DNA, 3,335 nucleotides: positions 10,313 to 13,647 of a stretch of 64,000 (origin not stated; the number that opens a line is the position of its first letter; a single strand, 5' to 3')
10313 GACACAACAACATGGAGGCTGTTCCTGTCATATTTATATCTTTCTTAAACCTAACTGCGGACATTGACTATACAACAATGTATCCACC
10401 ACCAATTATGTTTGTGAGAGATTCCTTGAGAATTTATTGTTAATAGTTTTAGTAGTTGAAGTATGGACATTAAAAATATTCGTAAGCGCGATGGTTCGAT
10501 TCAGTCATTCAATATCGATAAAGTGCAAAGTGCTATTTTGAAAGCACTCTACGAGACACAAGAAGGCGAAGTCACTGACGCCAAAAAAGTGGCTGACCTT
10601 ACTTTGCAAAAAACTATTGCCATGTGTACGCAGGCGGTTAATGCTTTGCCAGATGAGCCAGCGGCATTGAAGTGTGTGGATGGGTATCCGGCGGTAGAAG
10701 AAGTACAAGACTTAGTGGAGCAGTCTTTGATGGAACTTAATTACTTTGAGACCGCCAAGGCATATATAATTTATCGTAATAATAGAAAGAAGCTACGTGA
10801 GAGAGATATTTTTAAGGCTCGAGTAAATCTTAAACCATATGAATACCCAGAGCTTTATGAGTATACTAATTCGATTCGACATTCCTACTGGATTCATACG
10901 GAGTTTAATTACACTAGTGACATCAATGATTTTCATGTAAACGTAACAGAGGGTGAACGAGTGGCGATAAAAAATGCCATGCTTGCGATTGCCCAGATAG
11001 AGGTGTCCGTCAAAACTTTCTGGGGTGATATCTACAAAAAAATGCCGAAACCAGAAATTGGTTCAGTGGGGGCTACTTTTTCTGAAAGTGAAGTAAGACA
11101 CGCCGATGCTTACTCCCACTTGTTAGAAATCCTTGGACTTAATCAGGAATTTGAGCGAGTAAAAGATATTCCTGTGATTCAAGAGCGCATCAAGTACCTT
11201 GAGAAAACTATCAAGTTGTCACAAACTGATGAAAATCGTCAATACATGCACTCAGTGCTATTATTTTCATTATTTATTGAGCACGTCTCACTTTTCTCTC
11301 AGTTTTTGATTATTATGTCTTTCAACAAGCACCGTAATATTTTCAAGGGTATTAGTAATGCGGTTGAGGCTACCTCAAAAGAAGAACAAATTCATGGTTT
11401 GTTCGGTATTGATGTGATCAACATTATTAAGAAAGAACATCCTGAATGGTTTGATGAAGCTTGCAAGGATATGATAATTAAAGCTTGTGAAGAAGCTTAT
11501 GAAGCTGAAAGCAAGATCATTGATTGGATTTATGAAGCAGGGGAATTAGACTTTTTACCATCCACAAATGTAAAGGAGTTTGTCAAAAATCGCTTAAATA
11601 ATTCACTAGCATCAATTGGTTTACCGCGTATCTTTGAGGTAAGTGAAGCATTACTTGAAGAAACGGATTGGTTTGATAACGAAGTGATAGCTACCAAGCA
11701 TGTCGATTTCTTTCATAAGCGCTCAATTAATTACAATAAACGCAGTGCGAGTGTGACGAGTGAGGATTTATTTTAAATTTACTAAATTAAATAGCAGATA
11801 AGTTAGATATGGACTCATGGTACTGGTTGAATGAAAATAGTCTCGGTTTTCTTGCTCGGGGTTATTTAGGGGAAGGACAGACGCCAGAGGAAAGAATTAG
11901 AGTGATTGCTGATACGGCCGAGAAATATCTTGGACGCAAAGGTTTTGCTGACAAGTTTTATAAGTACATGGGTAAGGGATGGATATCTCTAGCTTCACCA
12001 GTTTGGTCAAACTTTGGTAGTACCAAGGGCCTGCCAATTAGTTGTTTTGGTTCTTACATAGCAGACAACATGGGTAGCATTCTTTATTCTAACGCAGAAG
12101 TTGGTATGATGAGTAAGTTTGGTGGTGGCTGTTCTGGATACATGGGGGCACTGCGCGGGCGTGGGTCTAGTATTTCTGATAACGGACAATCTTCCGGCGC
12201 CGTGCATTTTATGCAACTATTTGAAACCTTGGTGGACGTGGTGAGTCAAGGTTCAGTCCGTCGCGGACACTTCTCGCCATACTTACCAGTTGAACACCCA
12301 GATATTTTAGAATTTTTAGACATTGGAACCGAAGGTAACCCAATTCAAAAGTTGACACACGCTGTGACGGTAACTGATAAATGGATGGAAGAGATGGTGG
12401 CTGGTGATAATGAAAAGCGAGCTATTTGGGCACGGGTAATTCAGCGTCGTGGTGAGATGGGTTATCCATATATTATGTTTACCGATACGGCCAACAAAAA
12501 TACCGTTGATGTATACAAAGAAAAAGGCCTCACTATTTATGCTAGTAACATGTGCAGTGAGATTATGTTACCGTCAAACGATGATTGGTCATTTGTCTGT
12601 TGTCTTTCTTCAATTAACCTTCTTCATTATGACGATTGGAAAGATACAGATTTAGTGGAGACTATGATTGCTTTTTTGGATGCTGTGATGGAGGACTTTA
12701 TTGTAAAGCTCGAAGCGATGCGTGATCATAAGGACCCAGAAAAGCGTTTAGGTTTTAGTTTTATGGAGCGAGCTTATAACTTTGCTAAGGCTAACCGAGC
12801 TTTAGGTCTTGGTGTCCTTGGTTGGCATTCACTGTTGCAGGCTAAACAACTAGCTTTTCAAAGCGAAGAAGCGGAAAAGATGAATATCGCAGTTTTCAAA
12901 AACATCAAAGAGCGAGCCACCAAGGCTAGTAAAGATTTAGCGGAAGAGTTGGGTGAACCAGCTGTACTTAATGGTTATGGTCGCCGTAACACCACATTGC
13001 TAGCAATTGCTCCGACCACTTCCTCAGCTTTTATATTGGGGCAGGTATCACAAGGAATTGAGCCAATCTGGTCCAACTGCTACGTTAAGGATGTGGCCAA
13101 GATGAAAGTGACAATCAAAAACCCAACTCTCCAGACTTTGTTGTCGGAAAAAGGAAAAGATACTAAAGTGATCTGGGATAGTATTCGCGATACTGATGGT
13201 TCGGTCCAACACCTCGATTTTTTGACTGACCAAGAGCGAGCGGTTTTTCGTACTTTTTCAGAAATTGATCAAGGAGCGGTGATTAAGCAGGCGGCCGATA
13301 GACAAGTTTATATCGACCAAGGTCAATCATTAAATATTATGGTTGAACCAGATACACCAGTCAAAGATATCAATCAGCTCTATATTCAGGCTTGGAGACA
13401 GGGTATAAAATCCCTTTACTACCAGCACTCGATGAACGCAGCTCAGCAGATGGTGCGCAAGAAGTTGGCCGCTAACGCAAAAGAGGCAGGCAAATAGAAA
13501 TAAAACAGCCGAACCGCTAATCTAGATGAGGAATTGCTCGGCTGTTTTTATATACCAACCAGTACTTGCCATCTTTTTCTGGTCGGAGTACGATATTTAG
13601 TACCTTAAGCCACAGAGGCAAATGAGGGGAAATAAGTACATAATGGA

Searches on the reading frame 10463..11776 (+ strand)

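Call 71: search_protein_families(library=pfam, proteins=[window:10463-11776:+], max_evalue=0.001)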
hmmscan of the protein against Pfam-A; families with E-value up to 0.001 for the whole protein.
window:10463-11776:+ (437 aa): 2 families
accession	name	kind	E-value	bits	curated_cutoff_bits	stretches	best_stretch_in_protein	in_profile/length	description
PF00268.27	Ribonuc_red_sm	-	2.3e-60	204.8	33.6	1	120-393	1-276/281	Ribonucleotide reductase, small chain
PF03477.21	ATP-cone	-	5.3e-17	62.6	25.8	1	5-110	2-88/88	ATP cone domain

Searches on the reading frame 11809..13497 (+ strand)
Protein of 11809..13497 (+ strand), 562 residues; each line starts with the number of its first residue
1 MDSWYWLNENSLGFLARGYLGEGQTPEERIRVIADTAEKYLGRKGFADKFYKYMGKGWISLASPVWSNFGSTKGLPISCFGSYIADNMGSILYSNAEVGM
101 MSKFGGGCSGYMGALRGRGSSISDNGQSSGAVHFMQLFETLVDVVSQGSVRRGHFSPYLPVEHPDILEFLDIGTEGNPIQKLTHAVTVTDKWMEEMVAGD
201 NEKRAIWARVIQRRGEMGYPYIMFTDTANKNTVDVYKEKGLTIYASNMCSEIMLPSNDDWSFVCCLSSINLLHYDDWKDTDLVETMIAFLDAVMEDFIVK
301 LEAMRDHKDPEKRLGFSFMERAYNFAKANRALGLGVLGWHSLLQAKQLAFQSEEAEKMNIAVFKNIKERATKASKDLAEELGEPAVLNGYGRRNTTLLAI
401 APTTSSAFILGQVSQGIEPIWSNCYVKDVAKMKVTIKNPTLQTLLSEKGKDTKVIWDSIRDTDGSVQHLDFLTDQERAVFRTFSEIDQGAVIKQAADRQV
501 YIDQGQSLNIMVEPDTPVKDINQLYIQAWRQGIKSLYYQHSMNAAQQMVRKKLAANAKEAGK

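Call 71: search_protein_families(library=pfam, proteins=[window:11809-13497:+], max_evalue=0.001)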
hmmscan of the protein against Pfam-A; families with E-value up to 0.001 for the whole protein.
window:11809-13497:+ (562 aa): 2 families
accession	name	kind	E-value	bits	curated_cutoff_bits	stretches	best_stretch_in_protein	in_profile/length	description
PF02867.20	Ribonuc_red_lgC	-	6.7e-96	322.4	23.9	3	389-538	375-522/523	Ribonucleotide reductase, barrel domain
PF00317.26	Ribonuc_red_lgN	-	5.2e-08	33.3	28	1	7-73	3-76/77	Ribonucleotide reductase, all-alpha domain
